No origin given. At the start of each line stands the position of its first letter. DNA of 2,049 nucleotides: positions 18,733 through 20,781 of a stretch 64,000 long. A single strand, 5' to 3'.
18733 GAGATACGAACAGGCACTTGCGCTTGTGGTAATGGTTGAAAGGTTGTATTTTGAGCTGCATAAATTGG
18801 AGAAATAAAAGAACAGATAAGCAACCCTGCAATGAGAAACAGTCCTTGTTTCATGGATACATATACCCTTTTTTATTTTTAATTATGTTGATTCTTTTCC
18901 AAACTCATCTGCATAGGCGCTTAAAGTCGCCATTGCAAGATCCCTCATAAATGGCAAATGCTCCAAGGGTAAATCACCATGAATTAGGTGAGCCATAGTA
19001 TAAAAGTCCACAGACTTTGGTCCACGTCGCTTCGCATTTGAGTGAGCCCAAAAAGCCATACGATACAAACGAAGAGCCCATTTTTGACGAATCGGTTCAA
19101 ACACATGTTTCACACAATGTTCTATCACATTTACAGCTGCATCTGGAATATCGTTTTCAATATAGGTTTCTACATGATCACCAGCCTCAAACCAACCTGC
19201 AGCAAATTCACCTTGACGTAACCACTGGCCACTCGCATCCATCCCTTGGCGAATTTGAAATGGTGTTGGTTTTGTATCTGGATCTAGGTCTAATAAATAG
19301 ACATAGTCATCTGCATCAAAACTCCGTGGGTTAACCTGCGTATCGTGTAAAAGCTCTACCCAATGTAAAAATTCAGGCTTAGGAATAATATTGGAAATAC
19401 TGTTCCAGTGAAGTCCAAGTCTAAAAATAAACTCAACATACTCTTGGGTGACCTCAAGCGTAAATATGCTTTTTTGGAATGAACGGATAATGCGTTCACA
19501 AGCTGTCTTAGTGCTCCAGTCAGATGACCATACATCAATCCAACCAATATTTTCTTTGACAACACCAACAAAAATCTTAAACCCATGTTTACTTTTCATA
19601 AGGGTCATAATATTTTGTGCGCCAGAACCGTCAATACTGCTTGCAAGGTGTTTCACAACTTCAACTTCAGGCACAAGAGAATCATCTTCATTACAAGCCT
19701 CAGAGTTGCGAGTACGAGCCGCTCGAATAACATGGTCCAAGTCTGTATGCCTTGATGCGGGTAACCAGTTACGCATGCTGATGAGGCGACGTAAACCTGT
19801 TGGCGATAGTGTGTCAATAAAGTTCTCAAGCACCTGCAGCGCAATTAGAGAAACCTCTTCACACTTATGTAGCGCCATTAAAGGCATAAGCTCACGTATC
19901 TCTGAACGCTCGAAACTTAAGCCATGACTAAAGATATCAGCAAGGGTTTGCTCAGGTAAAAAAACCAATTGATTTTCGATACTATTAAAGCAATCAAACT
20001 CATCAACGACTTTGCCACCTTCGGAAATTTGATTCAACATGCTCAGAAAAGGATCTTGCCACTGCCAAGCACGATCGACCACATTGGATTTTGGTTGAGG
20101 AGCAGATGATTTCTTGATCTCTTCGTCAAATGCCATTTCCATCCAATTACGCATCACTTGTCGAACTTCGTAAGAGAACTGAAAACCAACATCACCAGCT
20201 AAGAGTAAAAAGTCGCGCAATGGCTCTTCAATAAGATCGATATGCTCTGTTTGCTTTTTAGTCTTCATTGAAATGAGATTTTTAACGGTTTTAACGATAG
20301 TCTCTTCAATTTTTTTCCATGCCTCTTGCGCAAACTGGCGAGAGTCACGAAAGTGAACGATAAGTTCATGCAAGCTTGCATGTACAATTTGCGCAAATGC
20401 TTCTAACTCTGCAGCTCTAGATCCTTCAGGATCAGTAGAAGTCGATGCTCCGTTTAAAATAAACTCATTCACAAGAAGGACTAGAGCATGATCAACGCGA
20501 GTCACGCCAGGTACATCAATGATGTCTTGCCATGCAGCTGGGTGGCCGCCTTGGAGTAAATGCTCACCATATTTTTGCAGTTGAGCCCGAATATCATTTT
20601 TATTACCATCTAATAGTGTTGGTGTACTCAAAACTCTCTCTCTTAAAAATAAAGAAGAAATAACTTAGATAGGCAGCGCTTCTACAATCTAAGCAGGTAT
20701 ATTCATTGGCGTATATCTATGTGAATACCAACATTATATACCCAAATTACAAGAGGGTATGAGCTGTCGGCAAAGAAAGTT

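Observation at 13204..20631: Six-gene co-directional block of unknown function (three large ORFans, a hydrolase-fold pair and a lipoprotein)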

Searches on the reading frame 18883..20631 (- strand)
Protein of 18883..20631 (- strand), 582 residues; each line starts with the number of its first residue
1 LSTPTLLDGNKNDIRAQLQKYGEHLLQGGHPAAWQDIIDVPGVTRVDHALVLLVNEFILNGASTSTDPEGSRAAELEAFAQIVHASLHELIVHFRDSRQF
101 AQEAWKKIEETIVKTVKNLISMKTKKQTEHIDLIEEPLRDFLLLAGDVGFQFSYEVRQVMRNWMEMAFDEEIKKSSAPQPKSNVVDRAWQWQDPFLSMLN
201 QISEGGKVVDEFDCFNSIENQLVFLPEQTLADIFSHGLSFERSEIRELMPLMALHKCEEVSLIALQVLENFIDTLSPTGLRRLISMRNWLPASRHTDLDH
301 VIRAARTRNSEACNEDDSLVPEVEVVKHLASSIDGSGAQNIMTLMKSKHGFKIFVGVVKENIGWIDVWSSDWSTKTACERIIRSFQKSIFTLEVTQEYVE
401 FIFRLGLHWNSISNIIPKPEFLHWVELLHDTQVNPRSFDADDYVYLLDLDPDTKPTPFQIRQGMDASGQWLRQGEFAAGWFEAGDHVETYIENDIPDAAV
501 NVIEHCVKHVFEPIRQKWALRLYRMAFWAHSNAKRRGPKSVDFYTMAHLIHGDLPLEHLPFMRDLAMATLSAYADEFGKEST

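Call 4: search_protein_families(library=pfam, proteins=[window:18883-20631:-], max_evalue=1)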
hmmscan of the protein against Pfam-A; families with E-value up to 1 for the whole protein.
window:18883-20631:- (582 aa): 2 families
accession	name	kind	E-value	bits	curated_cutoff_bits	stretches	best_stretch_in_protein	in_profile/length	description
PF03907.18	Spo7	-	0.089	12.7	27.5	1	480-536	166-209/211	Spo7-like protein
PF24742.1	ARM_CUL7_CUL9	-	0.12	12.9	27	1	296-407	25-126/172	CUL7/CUL9 ARM repeat domain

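Call 5: search_protein_families(library=ncbifam, proteins=[window:18883-20631:-], max_evalue=1)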
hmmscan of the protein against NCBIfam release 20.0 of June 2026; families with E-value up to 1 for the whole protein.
window:18883-20631:- (582 aa): 1 family
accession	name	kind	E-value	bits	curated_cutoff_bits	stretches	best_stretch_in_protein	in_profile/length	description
NF032897.1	APH_3p_V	exception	0.085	12.2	450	1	39-112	68-146/264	APH(3')-V family aminoglycoside O-phosphotransferase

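Call 6: find_encoding_contigs(protein=window:18883-20631:-, flank=10000, max_places=6)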
Protein window:18883-20631:- (582 aa): 22 contigs read that carry it; 3 places shown.
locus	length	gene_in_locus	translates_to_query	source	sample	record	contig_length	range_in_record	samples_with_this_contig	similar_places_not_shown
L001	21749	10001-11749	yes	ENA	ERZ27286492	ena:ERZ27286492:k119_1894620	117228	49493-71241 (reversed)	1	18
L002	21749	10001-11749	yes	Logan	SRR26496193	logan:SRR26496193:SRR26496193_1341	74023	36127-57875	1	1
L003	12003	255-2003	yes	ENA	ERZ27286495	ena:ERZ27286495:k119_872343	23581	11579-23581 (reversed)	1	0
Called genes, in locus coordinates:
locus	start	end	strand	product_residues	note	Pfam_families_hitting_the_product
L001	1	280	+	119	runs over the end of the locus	PF01627:Hpt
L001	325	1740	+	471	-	PF02120:Flg_hook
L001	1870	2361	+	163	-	PF03748:FliL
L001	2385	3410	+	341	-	PF02154:FliM, PF01052:FliMN_C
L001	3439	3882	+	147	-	PF28396:SepQ_C, PF01052:FliMN_C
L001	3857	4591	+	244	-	PF04347:FliO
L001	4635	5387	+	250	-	PF00813:FliP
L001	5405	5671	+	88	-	PF01313:Bac_export_3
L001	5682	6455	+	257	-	PF01311:Bac_export_1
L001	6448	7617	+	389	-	PF01312:Bac_export_2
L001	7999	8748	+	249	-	PF01012:ETF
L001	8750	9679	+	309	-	PF01012:ETF, PF00766:ETF_alpha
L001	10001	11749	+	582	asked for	PF27207:Y4lR_2nd, PF27203:Y4lR_C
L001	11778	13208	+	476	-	-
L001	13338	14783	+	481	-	-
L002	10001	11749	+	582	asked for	PF27207:Y4lR_2nd, PF27203:Y4lR_C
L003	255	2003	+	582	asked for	PF27207:Y4lR_2nd, PF27203:Y4lR_C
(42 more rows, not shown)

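Call 8: find_homologous_proteins(query=window:18883-20631:-)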
Query window:18883-20631:- (582 aa): 3 proteins with E <= 0.001 among 8000 candidates.
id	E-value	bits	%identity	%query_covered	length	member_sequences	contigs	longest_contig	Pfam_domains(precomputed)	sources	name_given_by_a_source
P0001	0.0e+0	1333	99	100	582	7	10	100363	PF27203.1,PF27207.1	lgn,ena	-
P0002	5.4e-225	766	56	98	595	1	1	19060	PF27203.1,PF27207.1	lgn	-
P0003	7.6e-173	594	47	97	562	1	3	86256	PF27203.1,PF27207.1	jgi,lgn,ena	-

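Call 10: find_encoding_contigs(protein=P0002, flank=10000, max_places=3)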
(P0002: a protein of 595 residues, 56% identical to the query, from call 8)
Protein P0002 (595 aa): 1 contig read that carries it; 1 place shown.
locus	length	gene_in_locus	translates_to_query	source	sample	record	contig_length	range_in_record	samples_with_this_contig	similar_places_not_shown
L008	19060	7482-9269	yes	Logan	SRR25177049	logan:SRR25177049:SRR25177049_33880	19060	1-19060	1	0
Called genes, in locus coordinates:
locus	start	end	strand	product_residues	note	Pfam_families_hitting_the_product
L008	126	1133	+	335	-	PF02154:FliM, PF01052:FliMN_C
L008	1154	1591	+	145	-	PF28396:SepQ_C, PF01052:FliMN_C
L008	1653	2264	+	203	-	PF04347:FliO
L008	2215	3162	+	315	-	PF00813:FliP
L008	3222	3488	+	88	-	PF01313:Bac_export_3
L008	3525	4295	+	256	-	PF01311:Bac_export_1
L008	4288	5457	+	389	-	PF01312:Bac_export_2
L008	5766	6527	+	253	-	PF01012:ETF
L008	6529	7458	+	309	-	PF01012:ETF, PF00766:ETF_alpha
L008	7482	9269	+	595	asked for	PF27207:Y4lR_2nd, PF27203:Y4lR_C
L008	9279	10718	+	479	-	-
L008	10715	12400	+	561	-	-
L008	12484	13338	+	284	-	-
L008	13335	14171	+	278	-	PF12146:Hydrolase_4 (weak)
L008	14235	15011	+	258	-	-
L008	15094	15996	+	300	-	PF11141:DUF2914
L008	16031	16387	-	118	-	-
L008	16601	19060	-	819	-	?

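Call 11: find_encoding_contigs(protein=P0003, flank=10000, max_places=3)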
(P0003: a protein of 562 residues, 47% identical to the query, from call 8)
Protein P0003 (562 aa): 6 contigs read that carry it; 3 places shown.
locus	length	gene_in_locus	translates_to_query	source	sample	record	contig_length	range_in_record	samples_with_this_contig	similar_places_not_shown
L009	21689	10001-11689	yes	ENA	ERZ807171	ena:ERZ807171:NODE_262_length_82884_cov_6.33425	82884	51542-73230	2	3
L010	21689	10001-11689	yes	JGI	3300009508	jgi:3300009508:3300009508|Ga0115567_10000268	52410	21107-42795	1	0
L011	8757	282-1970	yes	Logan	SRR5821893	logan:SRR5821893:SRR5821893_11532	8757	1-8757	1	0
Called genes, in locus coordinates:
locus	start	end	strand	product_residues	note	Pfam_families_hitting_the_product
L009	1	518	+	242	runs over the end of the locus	PF00005:ABC_tran, PF02463:SMC_N (weak)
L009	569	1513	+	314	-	PF00005:ABC_tran, PF13304:AAA_21 (weak)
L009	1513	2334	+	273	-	PF12679:ABC2_membrane_2, PF12698:ABC2_membrane_3 (weak), PF12730:ABC2_membrane_4, PF03379:CcmB (weak)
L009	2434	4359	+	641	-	PF23357:DUF7088, PF09822:ABC_transp_aux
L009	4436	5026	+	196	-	PF07437:YfaZ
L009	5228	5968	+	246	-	PF05036:SPOR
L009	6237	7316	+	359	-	PF13609:Porin_4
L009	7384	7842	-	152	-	PF07963:N_methyl (weak)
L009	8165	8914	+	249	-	PF01012:ETF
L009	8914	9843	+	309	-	PF01012:ETF, PF00766:ETF_alpha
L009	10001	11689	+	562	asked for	PF27207:Y4lR_2nd, PF27203:Y4lR_C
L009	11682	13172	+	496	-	-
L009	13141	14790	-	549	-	PF01266:DAO, PF16901:DAO_C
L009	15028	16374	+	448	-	-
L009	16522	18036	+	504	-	PF00370:FGGY_N, PF02782:FGGY_C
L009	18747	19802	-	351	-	PF00005:ABC_tran, PF13304:AAA_21 (faint), PF08402:TOBE_2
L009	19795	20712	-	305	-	PF02729:OTCace_N, PF00185:OTCace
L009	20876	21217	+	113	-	PF00462:Glutaredoxin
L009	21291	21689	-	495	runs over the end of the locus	PF01943:Polysacc_synt, PF13440:Polysacc_synt_3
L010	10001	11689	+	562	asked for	PF27207:Y4lR_2nd, PF27203:Y4lR_C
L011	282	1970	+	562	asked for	PF27207:Y4lR_2nd, PF27203:Y4lR_C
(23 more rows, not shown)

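Call 20: search_solved_structures(query=A2, max_evalue=10)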
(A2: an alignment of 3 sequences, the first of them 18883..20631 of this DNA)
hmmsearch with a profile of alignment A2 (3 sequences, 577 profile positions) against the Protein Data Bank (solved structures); distinct sequences matched with E-value up to 10: 1.
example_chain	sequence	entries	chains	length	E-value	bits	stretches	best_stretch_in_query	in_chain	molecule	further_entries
1z23_A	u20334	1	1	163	1.1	11.2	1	64-122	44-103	CRK-associated substrate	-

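Call 22: search_protein_families(library=padloc, proteins=[window:18883-20631:-], max_evalue=1)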
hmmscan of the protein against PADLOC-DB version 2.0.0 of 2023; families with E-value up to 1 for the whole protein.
window:18883-20631:- (582 aa): 0 families

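Call 28: search_protein_representatives(protein=window:18883-20631:-)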
Query: 582 residues. Proteins with E-value up to 0.001 (for the whole library): 451; up to 1e-10: 258; up to 1e-30: 17. The best 150 are listed.
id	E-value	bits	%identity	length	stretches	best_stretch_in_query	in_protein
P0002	1.7e-225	766.4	60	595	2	134-576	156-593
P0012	2.2e-63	231.3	30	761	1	17-578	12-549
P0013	5.0e-53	197.0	28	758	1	33-571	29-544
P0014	4.0e-48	180.9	27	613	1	77-571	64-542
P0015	9.1e-48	179.7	68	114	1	464-576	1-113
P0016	4.8e-44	167.4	29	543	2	206-577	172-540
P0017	3.1e-42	161.4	30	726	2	207-574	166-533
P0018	2.5e-41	158.4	27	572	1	20-576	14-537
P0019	9.5e-40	153.2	26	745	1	34-574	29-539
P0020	3.2e-38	148.2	27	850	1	22-575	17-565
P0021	5.0e-36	140.9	27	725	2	193-576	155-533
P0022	1.0e-33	133.3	29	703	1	197-570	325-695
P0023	6.3e-33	130.7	29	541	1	244-571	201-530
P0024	2.9e-32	128.5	26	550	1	197-576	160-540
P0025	5.4e-31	124.3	26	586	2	186-577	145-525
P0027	8.4e-31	123.7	28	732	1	207-569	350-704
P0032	2.4e-28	115.6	26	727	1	210-572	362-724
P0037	5.4e-27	111.1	25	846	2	272-579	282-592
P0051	9.4e-25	103.7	25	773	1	198-579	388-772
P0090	1.6e-20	89.7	29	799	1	210-572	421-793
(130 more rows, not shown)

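Call 29: search_protein_families(library=pfam, proteins=[P0012, P0013, P0017, P0020, P0022, P0027, P0032, P0037, P0051, P0090], max_evalue=0.01)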
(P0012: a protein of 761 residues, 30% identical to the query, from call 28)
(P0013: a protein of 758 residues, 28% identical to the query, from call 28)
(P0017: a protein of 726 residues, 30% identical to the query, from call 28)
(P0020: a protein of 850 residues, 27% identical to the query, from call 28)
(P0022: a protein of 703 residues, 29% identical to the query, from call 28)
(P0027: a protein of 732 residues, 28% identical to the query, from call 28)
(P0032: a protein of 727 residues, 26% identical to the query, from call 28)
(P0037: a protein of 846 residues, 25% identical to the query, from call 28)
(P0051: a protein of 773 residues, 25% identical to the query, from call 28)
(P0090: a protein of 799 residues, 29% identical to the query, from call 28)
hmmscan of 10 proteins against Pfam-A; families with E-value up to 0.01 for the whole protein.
P0012 (761 aa): 2 families
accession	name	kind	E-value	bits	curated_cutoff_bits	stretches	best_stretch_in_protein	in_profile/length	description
PF03695.18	UPF0149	-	1.5e-16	61.5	25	1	585-758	2-177/181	Uncharacterised protein family (UPF0149)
PF24134.1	DUF7401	-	0.0089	16.7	27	0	293-403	6-115/116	Domain of unknown function (DUF7401)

P0013 (758 aa): 1 family
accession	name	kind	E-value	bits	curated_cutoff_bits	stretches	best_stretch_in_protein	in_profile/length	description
PF03695.18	UPF0149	-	7.7e-08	33.1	25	1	580-697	2-124/181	Uncharacterised protein family (UPF0149)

P0017 (726 aa): 2 families
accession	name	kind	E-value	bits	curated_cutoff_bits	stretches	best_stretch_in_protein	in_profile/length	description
PF03695.18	UPF0149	-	9.7e-10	39.3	25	1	571-715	18-172/181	Uncharacterised protein family (UPF0149)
PF24134.1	DUF7401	-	4e-06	27.5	27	1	280-394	2-115/116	Domain of unknown function (DUF7401)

P0020 (850 aa): 2 families
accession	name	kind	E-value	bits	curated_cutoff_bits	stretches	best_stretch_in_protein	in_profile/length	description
PF02810.21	SEC-C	-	1.6e-09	37.9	20.4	1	830-846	1-17/19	SEC-C motif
PF03695.18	UPF0149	-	2.6e-08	34.7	25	1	598-760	2-166/181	Uncharacterised protein family (UPF0149)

P0022 (703 aa): 0 families

P0027 (732 aa): 1 family
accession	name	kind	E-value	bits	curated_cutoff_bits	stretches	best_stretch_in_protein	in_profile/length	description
PF24134.1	DUF7401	-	0.0017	18.9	27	1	465-555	5-93/116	Domain of unknown function (DUF7401)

P0032 (727 aa): 0 families

P0037 (846 aa): 2 families
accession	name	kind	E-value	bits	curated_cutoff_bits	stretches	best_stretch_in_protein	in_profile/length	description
PF03695.18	UPF0149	-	1.8e-17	64.5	25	1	630-778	3-148/181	Uncharacterised protein family (UPF0149)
PF02810.21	SEC-C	-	1.3e-09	38.1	20.4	1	829-846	1-18/19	SEC-C motif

P0051 (773 aa): 1 family
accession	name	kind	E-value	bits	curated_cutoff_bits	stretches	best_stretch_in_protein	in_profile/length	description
PF02810.21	SEC-C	-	6.5e-10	39.1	20.4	1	175-192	1-18/19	SEC-C motif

P0090 (799 aa): 2 families
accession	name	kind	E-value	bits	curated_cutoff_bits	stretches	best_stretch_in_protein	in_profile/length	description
PF03695.18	UPF0149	-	5.1e-17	63.1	25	1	17-181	10-179/181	Uncharacterised protein family (UPF0149)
PF02810.21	SEC-C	-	2.2e-10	40.6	20.4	1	207-224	1-18/19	SEC-C motif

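Call 36: find_related_loci(query=A2, collection=genome_contigs, flank=10000)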
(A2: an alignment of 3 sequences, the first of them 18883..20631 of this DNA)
Query A2 (582 aa) in genome_contigs; peptide patterns used: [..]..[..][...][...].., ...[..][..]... (x = any residue, [..] = any of these).
267 stretches matched a pattern, but none encodes a relative of the query by tblastn (E <= 1e-3).

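Call 43: search_dna_similar(query=window:18883-20631:-, collection=plasmids, mode=protein, max_evalue=0.001, max_rows=30, rows=spread)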
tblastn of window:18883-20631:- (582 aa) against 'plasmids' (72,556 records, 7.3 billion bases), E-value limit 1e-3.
Records with a match: 10; places in all: 10; records where one place covers at least 80% of the query: 0.
Best place of each record, by identity: <60% 10.
By first word of the organism name: Sphingobium 2; Novosphingobium 2; Legionella 1; Microvirga 1; Gemmobacter 1; Skermanella 1; Paracoccus 1; Limimaricola 1.
By predicted mobility (MOB-suite, as given by PLSDB): non-mobilizable 5; conjugative 3; mobilizable 2.
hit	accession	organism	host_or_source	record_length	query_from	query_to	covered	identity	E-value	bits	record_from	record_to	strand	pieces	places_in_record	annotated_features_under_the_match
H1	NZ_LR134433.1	Legionella adelaidensis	environmental,Cooling tower water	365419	199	570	64%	21.7%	6e-11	74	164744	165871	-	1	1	hypothetical protein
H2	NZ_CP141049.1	Microvirga lotononidis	-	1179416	274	573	52%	26.7%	2e-11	75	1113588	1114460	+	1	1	none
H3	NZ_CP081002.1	Sphingobium sp. V4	cell culture,soil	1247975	275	572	51%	26.2%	4e-13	81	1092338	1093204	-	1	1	record has no annotation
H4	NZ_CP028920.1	Gemmobacter aquarius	Whole organism,fresh water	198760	254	573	55%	23.8%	8e-6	57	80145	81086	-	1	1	UPF0149 family protein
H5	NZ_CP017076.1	Novosphingobium resinovorum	single cell,soil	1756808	275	572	51%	25.3%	8e-12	76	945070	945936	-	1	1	none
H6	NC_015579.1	Novosphingobium sp. PP1Y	-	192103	278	572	51%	25.2%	1e-12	79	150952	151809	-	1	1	hypothetical protein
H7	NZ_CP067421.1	Skermanella sp. TT6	Homo sapiens,single cell,skin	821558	275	572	51%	23.5%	2e-10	71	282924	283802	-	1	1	hypothetical protein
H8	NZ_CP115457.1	Sphingobium yanoikuyae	cell culture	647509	275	572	51%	23.3%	4e-11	74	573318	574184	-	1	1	hypothetical protein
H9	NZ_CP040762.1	Paracoccus liaowanqingii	Tibetan antelope,cell culture,feces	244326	275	563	50%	23.3%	7e-6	57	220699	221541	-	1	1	UPF0149 family protein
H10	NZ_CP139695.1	Limimaricola variabilis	Bacterial Culture,hydrothermal vent ...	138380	259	527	46%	23.4%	4e-6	58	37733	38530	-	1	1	UPF0149 family protein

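Call 44: get_annotated_region(hit=H1, flank=7000)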
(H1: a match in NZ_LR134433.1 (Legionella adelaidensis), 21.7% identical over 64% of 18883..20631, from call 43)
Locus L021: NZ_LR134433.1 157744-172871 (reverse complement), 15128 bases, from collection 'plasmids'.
description: Legionella adelaidensis strain NCTC12735 plasmid 24, complete sequence
organism: Legionella adelaidensis (NCBI taxid 45056)
taxonomy: Bacteria; Pseudomonadota; Gammaproteobacteria; Legionellales; Legionellaceae; Legionella; Legionella adelaidensis
host: -; source: environmental,Cooling tower water; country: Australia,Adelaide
typing (MOB-suite, as given by PLSDB): mobilizable; relaxase MOBH
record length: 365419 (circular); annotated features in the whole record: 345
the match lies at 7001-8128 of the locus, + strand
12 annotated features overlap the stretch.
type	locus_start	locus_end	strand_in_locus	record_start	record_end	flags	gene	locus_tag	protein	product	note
CDS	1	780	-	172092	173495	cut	-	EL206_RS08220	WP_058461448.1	PhoH family protein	-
CDS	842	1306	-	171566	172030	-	-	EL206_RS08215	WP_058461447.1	peroxiredoxin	-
CDS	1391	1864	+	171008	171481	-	smpB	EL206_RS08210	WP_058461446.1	SsrA-binding protein SmpB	-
CDS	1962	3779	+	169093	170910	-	glmS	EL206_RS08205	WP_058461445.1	glutamine--fructose-6-phosphate transaminase (isomerizing)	GO:0006040 - amino sugar metabolic process [Evidence IEA]; GO:0009252 - peptidoglycan biosynthetic process [Evidence ...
CDS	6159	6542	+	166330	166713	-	-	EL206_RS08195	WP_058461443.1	acyl-CoA thioesterase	-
CDS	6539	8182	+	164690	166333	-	-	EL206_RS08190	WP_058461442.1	hypothetical protein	-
CDS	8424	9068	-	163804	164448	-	-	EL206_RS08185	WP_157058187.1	hypothetical protein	-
CDS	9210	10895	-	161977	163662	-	recN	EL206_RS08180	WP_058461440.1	DNA repair protein RecN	GO:0006310 - DNA recombination [Evidence IEA]; GO:0006281 - DNA repair [Evidence IEA]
CDS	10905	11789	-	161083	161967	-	-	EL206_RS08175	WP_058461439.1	NAD(+) kinase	GO:0006741 - NADP biosynthetic process [Evidence IEA]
CDS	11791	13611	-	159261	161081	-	typA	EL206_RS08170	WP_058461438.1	translational GTPase TypA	GO:0006950 - response to stress [Evidence IEA]; GO:0006412 - translation [Evidence IEA]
CDS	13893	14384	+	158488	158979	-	-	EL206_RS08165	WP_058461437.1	hypothetical protein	-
CDS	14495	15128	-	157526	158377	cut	hslO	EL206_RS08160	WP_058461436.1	Hsp33 family molecular chaperone HslO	GO:0006457 - protein folding [Evidence IEA]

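Call 45: get_annotated_region(hit=H6, flank=7000)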
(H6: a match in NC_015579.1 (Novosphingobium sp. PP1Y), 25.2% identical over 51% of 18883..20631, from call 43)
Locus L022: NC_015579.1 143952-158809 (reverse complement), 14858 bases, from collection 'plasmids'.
description: Novosphingobium sp. PP1Y plasmid Lpl, complete sequence
organism: Novosphingobium sp. PP1Y (NCBI taxid 702113)
taxonomy: Bacteria; Pseudomonadota; Alphaproteobacteria; Sphingomonadales; Sphingomonadaceae; Novosphingobium; Novosphingobium sp. PP1Y
host: -; source: -; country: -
typing (MOB-suite, as given by PLSDB): conjugative; replicon rep_cluster_545; relaxase MOBP; mating-pair formation MPF_T
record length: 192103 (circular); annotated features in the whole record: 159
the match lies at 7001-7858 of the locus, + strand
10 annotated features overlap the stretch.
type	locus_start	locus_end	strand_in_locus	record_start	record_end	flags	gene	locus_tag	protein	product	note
CDS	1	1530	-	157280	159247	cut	-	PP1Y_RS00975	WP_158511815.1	VWA domain-containing protein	-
CDS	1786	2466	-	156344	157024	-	-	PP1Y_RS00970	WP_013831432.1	response regulator transcription factor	GO:0000160 - phosphorelay signal transduction system [Evidence IEA]; GO:0006355 - regulation of DNA-templated ...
CDS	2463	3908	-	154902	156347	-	-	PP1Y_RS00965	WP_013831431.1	DUF4118 domain-containing protein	-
CDS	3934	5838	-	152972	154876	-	-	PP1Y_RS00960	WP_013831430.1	potassium transporter Kup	-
CDS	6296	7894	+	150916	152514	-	-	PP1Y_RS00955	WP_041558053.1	hypothetical protein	-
CDS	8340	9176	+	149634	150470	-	-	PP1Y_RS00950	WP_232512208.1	hypothetical protein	-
CDS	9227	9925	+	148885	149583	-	-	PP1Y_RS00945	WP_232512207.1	hypothetical protein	-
CDS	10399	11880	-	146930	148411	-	-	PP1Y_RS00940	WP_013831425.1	PepSY domain-containing protein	-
CDS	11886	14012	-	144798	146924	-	-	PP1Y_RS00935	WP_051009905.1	TonB-dependent siderophore receptor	GO:0015891 - siderophore transport [Evidence IEA]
CDS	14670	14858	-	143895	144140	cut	-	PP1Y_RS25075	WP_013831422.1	hypothetical protein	-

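Call 46: get_annotated_region(hit=H4, flank=7000)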
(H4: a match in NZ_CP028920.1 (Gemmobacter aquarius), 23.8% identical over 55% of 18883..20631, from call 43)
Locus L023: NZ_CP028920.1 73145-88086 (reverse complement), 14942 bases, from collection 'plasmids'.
description: Gemmobacter aquarius strain HYN0069 plasmid unnamed2, complete sequence
organism: Gemmobacter aquarius (NCBI taxid 2169400)
taxonomy: Bacteria; Pseudomonadota; Alphaproteobacteria; Rhodobacterales; Paracoccaceae; Gemmobacter; Gemmobacter aquarius
host: -; source: Whole organism,fresh water; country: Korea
typing (MOB-suite, as given by PLSDB): non-mobilizable; replicon rep_cluster_547
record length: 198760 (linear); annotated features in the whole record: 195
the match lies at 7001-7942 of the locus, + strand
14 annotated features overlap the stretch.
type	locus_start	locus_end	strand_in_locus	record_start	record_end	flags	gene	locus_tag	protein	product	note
CDS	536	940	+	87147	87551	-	-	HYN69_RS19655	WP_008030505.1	single-stranded DNA-binding protein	-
CDS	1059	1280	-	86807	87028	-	-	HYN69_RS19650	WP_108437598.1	hypothetical protein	-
CDS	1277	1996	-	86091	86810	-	-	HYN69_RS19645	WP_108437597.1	hypothetical protein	-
CDS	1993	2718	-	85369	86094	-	-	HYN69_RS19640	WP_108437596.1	division plane positioning ATPase MipZ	-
CDS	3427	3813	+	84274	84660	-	mobC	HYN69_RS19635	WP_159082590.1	plasmid mobilization relaxosome protein MobC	-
CDS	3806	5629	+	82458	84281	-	-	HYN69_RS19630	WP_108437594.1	relaxase/mobilization nuclease domain-containing protein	-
CDS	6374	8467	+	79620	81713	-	-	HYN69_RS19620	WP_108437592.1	UPF0149 family protein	-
CDS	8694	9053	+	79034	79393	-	-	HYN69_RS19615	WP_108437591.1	hypothetical protein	-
CDS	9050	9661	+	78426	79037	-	-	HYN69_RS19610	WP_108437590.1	AAA family ATPase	-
CDS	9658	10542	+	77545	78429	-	-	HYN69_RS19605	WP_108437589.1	hypothetical protein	-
CDS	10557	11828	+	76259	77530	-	-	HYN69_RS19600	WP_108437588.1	abortive infection family protein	-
CDS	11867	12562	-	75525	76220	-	-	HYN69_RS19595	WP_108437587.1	hypothetical protein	-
CDS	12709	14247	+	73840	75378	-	istA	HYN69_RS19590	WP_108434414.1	IS21 family transposase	-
CDS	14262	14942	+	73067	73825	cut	istB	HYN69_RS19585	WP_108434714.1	IS21-like element helper ATPase IstB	-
